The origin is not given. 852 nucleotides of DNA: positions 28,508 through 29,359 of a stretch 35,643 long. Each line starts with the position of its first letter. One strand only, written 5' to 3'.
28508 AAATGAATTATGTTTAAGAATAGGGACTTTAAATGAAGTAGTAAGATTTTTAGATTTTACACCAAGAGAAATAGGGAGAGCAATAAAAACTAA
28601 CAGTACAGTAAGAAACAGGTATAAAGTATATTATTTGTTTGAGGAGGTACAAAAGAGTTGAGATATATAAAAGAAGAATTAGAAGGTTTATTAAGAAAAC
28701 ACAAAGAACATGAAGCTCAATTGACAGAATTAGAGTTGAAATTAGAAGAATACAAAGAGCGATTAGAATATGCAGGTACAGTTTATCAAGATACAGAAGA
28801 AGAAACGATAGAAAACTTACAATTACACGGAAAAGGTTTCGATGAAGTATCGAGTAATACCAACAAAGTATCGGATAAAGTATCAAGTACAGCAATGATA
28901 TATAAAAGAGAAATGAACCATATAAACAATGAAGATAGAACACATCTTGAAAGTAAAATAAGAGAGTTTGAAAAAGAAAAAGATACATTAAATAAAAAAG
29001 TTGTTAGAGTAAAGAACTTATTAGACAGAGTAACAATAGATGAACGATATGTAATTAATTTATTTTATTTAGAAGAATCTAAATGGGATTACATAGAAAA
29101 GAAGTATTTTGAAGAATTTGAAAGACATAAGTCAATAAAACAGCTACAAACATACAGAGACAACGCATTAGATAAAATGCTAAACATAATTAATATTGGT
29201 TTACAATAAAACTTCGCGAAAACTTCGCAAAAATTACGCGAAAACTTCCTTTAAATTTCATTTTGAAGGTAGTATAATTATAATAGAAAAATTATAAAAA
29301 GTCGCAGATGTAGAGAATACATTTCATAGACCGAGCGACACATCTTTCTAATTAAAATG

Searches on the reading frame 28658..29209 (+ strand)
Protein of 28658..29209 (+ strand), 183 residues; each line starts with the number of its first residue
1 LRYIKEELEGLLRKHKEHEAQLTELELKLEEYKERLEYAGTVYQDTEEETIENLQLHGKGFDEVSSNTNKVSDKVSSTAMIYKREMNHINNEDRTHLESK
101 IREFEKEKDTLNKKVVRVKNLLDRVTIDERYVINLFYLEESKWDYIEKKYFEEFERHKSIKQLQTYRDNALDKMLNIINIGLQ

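Call 14: search_protein_families(library=pfam, proteins=[window:28658-29209:+], max_evalue=0.01)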
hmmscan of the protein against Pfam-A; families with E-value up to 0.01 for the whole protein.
window:28658-29209:+ (183 aa): 0 families

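Call 15: search_protein_families(library=phrogs, proteins=[window:28658-29209:+], max_evalue=0.01)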
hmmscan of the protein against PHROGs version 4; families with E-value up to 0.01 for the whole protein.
window:28658-29209:+ (183 aa): 1 family
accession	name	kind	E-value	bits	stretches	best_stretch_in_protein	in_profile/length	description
phrog_36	-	transcription regulation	3e-06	28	1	6-179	54-188/220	transcriptional regulator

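Call 16: find_related_loci(query=window:28658-29209:+, collection=viral_contigs, flank=4000)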
Query window:28658-29209:+ (183 aa) in viral_contigs; peptide patterns used: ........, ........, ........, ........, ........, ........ (x = any residue, [..] = any of these).
8 stretches matched a pattern, but none encodes a relative of the query by tblastn (E <= 1e-3).

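Call 17: find_related_loci(query=window:28658-29209:+, collection=genome_contigs, flank=4000)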
Query window:28658-29209:+ (183 aa) in genome_contigs; peptide patterns used: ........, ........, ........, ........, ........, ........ (x = any residue, [..] = any of these).
30 stretches matched a pattern, but none encodes a relative of the query by tblastn (E <= 1e-3).

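Call 18: find_encoding_contigs(protein=window:28658-29209:+, flank=5000, max_places=10)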
Protein window:28658-29209:+ (183 aa): 2 contigs read that carry it; 2 places shown.
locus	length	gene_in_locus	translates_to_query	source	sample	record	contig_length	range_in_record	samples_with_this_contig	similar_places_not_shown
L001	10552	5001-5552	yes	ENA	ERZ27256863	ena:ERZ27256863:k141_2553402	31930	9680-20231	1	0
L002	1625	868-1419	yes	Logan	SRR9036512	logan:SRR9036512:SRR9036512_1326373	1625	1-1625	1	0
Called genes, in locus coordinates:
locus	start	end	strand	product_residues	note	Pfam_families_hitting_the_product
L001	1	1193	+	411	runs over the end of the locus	PF00772:DnaB (weak), PF03796:DnaB_C, PF06745:ATPase (weak), PF13481:AAA_25 (weak)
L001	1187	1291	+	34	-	-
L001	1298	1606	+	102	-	-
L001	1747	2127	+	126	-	PF05866:RusA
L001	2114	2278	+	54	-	-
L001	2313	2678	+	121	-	-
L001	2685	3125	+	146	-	-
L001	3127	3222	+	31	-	-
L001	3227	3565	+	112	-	-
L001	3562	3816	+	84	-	-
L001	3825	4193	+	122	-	-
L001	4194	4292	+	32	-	-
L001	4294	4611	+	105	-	-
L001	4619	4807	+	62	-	-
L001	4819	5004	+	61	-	-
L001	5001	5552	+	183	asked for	-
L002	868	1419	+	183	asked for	-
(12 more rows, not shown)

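Call 40: find_homologous_proteins(query=window:28658-29209:+, max_evalue=0.001)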
Query window:28658-29209:+ (183 aa): 591 proteins with E <= 0.001 among 669 candidates; the best 120 are listed.
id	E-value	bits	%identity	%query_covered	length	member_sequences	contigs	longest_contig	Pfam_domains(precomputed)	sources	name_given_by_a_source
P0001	1.6e-104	365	96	99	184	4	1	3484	-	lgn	-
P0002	3.3e-104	364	97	99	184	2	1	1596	-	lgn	-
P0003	8.3e-78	278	71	100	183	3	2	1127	-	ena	-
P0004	2.5e-75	270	71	99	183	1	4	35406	-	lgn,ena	-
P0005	4.3e-75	269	70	99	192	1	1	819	-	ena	-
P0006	5.4e-75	269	71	99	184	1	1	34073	-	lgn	-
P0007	6.7e-75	269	70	99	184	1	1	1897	-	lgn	-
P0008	4.7e-74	266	69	99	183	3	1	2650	-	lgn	-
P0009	1.6e-73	264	68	99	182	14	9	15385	-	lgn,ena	-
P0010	2.7e-73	263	68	99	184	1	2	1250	-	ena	-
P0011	7.2e-73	262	69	99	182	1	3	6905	-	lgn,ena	-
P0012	8.5e-73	262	69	99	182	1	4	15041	-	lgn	-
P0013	1.2e-72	261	69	99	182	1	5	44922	-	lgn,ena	-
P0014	3.0e-72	260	68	99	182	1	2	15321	-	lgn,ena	-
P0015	5.5e-72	259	66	99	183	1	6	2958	-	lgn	-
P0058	1.1e-64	235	62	98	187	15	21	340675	-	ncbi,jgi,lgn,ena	jgi:hypothetical protein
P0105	2.4e-59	218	58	98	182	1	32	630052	-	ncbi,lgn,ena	-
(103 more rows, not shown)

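Call 41: find_encoding_contigs(protein=P0001, flank=3000, max_places=4)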
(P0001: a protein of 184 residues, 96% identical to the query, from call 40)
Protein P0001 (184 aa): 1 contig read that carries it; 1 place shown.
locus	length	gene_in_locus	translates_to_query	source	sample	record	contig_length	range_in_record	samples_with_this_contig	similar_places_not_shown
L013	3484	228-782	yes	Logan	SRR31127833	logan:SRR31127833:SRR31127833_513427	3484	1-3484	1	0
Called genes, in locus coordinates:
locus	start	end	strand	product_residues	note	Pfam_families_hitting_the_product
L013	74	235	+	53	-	-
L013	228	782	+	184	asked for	-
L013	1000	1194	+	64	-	PF24729:Acb2_Tad1_hairpin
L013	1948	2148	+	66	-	-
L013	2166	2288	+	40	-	-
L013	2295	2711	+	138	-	PF03592:Terminase_2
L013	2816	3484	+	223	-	?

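Call 42: find_encoding_contigs(protein=P0004, flank=3000, max_places=4)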
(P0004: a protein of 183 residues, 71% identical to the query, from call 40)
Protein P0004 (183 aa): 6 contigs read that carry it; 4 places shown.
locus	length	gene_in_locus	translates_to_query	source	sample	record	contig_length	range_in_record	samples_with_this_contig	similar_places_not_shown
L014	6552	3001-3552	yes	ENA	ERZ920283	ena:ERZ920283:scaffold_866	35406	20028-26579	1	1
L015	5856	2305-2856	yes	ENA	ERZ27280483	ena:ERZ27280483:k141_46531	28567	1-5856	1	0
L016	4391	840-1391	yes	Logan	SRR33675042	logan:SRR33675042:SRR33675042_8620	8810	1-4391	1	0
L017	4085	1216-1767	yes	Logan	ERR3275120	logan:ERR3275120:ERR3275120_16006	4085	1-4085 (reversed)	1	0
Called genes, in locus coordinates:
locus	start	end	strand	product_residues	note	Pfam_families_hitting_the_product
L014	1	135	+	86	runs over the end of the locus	-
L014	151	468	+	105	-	-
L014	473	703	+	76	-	-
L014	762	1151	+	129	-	-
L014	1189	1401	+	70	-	-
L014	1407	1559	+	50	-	-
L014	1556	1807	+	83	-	-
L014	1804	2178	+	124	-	-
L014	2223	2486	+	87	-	-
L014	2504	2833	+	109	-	-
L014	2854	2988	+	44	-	-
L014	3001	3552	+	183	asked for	-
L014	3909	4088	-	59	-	-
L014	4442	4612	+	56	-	-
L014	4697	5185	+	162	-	PF12869:tRNA_anti-like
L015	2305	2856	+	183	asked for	-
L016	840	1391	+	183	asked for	-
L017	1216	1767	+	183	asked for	-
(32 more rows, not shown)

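Call 43: find_encoding_contigs(protein=P0006, flank=3000, max_places=4)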
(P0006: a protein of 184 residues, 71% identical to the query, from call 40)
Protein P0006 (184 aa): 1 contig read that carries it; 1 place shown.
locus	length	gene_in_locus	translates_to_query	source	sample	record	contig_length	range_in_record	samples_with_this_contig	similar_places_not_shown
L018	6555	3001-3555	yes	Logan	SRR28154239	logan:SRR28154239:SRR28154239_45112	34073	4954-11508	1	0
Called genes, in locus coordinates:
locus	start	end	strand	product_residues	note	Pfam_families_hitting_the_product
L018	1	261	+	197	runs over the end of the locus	PF03796:DnaB_C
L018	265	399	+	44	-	-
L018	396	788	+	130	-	-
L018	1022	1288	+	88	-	-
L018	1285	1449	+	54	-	-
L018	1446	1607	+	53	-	-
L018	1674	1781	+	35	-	-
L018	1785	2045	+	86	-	-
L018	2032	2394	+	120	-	-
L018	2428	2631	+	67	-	-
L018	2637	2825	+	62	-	-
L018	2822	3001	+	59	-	-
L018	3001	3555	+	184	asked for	-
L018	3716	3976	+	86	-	PF19791:DUF6275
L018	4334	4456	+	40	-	-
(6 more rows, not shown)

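Call 44: find_encoding_contigs(protein=P0013, flank=3000, max_places=5)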
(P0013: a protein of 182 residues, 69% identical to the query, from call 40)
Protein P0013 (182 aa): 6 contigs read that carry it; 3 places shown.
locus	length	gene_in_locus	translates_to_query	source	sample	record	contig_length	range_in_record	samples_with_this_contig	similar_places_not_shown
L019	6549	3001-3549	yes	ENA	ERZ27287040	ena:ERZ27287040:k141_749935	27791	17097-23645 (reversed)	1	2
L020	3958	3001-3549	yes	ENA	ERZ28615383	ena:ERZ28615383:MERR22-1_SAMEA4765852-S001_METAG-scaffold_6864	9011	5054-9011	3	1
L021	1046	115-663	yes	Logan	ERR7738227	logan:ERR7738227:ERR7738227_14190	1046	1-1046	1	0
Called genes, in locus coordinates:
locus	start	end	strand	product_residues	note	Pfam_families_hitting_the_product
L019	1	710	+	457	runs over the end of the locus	PF00270:DEAD, PF04851:ResIII, PF00271:Helicase_C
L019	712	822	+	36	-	-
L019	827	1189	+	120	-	-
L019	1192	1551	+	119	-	-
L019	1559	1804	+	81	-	-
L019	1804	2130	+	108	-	-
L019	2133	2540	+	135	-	-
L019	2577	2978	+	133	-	PF25682:Phage_VG64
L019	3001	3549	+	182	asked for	-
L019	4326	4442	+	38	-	-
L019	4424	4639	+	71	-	-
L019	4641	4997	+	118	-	-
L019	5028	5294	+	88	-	-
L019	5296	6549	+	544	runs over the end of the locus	PF04466:Terminase_3, PF17288:Terminase_3C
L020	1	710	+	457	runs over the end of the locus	PF00270:DEAD, PF04851:ResIII, PF00271:Helicase_C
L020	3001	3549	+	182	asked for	-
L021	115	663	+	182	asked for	-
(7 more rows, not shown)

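Call 56: search_protein_families(library=ncbifam, proteins=[window:28658-29209:+], max_evalue=1)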
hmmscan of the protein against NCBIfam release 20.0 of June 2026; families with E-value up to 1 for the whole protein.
window:28658-29209:+ (183 aa): 6 families
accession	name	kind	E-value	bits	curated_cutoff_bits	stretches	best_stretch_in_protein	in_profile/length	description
NF045967.1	MAG2950_fam_LP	exception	0.0049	16.1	300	1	67-150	238-320/356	MAG2950 family lipoprotein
NF005617.0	PRK07374.1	equivalog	0.025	12.4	1653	1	17-115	219-317/1170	DNA polymerase III subunit alpha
TIGR03930.1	WXG100_ESAT6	subfamily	0.17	12.1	44.85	0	19-49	57-87/90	WXG100 family type VII secretion target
NF052504.1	sll1863_fam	domain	0.19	12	35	0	16-57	7-48/93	sll1863 family stress response protein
TIGR03752.1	conj_TIGR03752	hypoth_equivalog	0.21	10.8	241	1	25-126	36-136/471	TIGR03752 family integrating conjugative element protein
TIGR04527.1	mycoplas_twoTM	subfamily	0.81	9.3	125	0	46-129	69-147/248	MG_279/MG_280 family protein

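Call 63: find_related_loci(query=A2, collection=viral_contigs, flank=3000)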
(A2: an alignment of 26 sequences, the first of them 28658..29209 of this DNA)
Query A2 (183 aa) in viral_contigs; peptide patterns used: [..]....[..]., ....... (x = any residue, [..] = any of these).
303 stretches matched a pattern; 44 encode a relative of the query (tblastn E <= 1e-3); 44 distinct loci.
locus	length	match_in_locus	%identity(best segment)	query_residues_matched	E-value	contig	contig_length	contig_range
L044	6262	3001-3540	62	3-182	5e-74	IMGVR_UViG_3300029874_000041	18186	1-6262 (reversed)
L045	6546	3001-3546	59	2-183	1e-73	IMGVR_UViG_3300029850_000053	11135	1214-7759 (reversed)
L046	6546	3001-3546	59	2-183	2e-73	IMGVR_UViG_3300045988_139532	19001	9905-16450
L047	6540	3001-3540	62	3-182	4e-73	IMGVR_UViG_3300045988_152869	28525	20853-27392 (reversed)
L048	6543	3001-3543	60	1-181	7e-70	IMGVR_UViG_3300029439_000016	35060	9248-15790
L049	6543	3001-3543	60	1-181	4e-69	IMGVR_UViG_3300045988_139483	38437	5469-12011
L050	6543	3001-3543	60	1-181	4e-69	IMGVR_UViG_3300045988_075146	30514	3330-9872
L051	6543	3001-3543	60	1-181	4e-69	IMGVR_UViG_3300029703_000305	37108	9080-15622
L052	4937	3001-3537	60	3-181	3e-68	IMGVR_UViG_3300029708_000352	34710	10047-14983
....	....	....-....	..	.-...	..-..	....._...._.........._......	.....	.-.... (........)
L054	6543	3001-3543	59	1-181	3e-68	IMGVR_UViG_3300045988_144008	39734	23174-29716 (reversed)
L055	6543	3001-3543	58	1-181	9e-68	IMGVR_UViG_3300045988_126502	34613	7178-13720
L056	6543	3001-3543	58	1-181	6e-68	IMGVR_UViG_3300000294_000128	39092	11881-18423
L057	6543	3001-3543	57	1-181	2e-67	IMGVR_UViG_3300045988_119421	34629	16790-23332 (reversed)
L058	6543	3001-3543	57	1-181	2e-67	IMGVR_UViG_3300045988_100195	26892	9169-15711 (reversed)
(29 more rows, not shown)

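Call 64: search_solved_structures(query=A2, max_evalue=1)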
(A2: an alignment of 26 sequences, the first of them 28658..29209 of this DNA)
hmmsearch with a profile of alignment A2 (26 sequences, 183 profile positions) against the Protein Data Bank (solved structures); distinct sequences matched with E-value up to 1: 7.
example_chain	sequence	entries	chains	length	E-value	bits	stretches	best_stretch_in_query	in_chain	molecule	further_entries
2yo2_A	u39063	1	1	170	0.12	15.6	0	66-123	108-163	GENERAL CONTROL PROTEIN GCN4, PUTATIVE INNER MEMBRANE PROTEIN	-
1czq_A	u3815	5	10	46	0.13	15.4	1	96-123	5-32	FUSION PROTEIN BETWEEN THE HYDROPHOBIC POCKET OF HIV GP41 AND GCN4-PIQI | FUSION PROTEIN BETWEEN THE HYDROPHOBIC POCKET OF HIV GP41 AND GENERAL CONTROL PROTEIN 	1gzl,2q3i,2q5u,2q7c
8vwe_C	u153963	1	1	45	0.13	15.4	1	96-123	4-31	Transmembrane protein gp41 IQN17 peptide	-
2r3c_A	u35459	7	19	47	0.13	15.4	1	96-123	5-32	gp41 N-peptide | IQN17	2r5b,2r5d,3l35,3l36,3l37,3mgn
8f3a_A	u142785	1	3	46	0.14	15.4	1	96-123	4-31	IQN17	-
6psa_A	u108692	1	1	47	0.17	15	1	96-123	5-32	IQN17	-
8f3b_A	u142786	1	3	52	0.43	13.7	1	97-123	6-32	IQN22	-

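Call 82: predict_structure(alignment_id=A2)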
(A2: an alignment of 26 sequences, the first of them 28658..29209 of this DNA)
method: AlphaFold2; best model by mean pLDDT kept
length: 183 residues; sequences in the alignment: 26
mean_pLDDT: 80.8   pTM: 0.61
mean pLDDT of the five models: 80.8, 79.5, 78.5, 76.2, 75.8
residues with pLDDT >= 90: 91; 70-90: 41; 50-70: 39; < 50: 12
segments of 3 or more residues with pLDDT < 50: 58-69
pLDDT, mean of each block of 10 residues (from residue 1): 83 91 93 81 58 55 46 65 68 85 93 91 92 92 92 91 94 89 63
secondary structure, 60 per line:
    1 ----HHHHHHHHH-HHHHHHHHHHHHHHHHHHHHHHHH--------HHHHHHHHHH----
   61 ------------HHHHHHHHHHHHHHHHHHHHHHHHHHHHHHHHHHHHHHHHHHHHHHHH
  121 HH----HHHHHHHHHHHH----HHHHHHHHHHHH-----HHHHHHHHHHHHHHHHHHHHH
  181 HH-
elements in order: H5-13 H15-38 H47-56 H73-122 H127-138 H143-154 H160-182

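Call 88: fold_search(model_id=the predicted structure, library=pdb)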
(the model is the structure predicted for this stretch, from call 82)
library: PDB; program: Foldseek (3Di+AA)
matches with E <= 10: 205; with E <= 0.001: 0
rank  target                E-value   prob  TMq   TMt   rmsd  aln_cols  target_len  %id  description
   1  1rp3_A                1.8e-01  0.77  0.30  0.24  27.8       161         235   16  Cocrystal structure of the flagellar sigma/anti-sigma complex, Sigma-28/FlgM (released 2004-04-06)
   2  1rp3_E                2.1e-01  0.63  0.29  0.23  26.5       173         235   16  Cocrystal structure of the flagellar sigma/anti-sigma complex, Sigma-28/FlgM (released 2004-04-06)
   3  4nqw_A                3.8e-01  0.91  0.31  0.38  17.3       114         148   13  Structure of Mycobacterium tuberculosis extracytoplasmic function sigma factor SigK in complex with the cytosolic doma (released 2014-01-22)
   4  1rp3_C                5.7e-01  0.47  0.30  0.24  26.4       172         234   16  Cocrystal structure of the flagellar sigma/anti-sigma complex, Sigma-28/FlgM (released 2004-04-06)
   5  6dxo_A                6.7e-01  0.63  0.30  0.40  22.9       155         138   10  1.8 A structure of RsbN-BldN complex. (released 2018-07-11)
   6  3hug_K                8.7e-01  0.95  0.29  0.68   2.8        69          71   13  Crystal structure of Mycobacterium tuberculosis anti-sigma factor RslA in complex with -35 promoter binding domain of  (released 2010-03-02)
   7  1sc5_A                1.0e+00  0.28  0.28  0.23  27.8       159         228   18  Sigma-28(FliA)/FlgM complex (released 2004-04-06)
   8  9ync_B                1.1e+00  0.20  0.27  0.03  14.4       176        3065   15  Motor domains of phi-like human dynein-1 bound to dynactin-p150glued and LIS1 (released 2026-01-28)
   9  9a50_A                1.1e+00  0.98  0.32  0.23   2.0        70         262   13  Integrative model of RPSB-RPOC by crosslinking MS and deep learning (released 2024-09-18)
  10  3hug_E                1.1e+00  0.93  0.29  0.67   2.8        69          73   13  Crystal structure of Mycobacterium tuberculosis anti-sigma factor RslA in complex with -35 promoter binding domain of  (released 2010-03-02)
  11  7lq4_A                1.1e+00  0.30  0.31  0.30  27.4       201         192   11  Rr (RsiG)2-(c-di-GMP)2-WhiG complex (released 2021-07-14)
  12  3vep_D                1.3e+00  0.96  0.29  0.74   2.0        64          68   14  Crystal structure of SigD4 in complex with its negative regulator RsdA (released 2013-02-13)
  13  3hug_C                1.3e+00  0.82  0.31  0.65   3.6        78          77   14  Crystal structure of Mycobacterium tuberculosis anti-sigma factor RslA in complex with -35 promoter binding domain of  (released 2010-03-02)
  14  3vep_H                1.5e+00  0.95  0.29  0.71   2.0        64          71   14  Crystal structure of SigD4 in complex with its negative regulator RsdA (released 2013-02-13)
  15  1l8d_B                1.6e+00  0.41  0.28  0.43   7.6       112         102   19  Rad50 coiled-coil Zn hook (released 2002-08-28)
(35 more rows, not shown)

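Call 105: search_dna_similar(query=window:28658-29209:+, collection=plasmids, mode=protein, max_evalue=10, max_rows=15)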
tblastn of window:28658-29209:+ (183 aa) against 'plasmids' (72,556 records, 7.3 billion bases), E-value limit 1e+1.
No match.

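Call 110: search_dna_similar(query=window:28658-29209:+, collection=phages, mode=protein, max_evalue=0.001, max_rows=15)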
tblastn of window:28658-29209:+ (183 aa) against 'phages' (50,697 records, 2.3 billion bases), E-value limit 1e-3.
No match.

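Call 111: find_encoding_contigs(protein=P0105, flank=2500, max_places=5)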
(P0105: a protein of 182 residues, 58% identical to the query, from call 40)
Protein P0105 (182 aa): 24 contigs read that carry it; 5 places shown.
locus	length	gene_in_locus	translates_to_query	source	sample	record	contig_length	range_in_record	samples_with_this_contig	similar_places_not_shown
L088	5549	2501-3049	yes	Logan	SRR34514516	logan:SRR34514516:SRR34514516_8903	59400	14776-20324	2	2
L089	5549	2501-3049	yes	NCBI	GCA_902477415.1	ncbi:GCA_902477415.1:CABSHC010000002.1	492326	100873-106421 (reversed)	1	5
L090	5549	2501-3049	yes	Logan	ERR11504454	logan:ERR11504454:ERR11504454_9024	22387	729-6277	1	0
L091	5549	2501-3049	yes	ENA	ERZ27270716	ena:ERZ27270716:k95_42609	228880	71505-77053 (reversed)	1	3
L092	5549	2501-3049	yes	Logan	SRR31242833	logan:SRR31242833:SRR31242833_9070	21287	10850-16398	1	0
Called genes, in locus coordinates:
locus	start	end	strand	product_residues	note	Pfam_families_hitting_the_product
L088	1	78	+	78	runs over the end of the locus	-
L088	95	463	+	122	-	-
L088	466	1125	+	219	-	-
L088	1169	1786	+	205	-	-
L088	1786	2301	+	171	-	-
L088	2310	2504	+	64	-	-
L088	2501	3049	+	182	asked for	-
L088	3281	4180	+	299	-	PF20505:DUF6731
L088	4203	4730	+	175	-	-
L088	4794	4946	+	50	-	-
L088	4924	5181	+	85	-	-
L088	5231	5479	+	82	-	-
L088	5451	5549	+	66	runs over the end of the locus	-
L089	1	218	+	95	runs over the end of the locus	-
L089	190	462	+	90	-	-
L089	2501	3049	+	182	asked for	-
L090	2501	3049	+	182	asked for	-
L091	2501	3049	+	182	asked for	-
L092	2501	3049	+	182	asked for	-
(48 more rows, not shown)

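Call 112: find_encoding_contigs(protein=P0058, flank=2500, max_places=5)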
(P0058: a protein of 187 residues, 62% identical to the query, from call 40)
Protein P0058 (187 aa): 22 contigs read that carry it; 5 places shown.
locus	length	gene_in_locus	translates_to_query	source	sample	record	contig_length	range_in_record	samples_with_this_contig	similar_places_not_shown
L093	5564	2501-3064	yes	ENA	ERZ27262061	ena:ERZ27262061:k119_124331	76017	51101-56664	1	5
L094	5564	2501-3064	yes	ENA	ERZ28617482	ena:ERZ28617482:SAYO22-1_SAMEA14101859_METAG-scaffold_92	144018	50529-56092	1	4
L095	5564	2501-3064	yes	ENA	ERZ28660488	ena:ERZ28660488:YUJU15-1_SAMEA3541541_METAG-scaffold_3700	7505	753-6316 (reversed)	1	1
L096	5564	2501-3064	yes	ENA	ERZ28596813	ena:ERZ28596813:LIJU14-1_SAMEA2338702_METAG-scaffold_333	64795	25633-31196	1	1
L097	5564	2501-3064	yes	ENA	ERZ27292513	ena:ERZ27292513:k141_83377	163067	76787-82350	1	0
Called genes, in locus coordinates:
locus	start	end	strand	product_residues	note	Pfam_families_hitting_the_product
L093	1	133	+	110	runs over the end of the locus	-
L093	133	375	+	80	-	-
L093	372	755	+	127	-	-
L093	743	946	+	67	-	-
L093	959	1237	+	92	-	PF20137:BubE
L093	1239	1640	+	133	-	-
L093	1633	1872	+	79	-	-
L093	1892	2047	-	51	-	-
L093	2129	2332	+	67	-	-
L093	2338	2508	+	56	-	-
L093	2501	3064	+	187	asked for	-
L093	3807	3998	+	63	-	-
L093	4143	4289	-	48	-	-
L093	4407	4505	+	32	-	-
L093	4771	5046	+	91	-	-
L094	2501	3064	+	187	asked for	-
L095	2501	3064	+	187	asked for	-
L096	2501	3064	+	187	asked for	-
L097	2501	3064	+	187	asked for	-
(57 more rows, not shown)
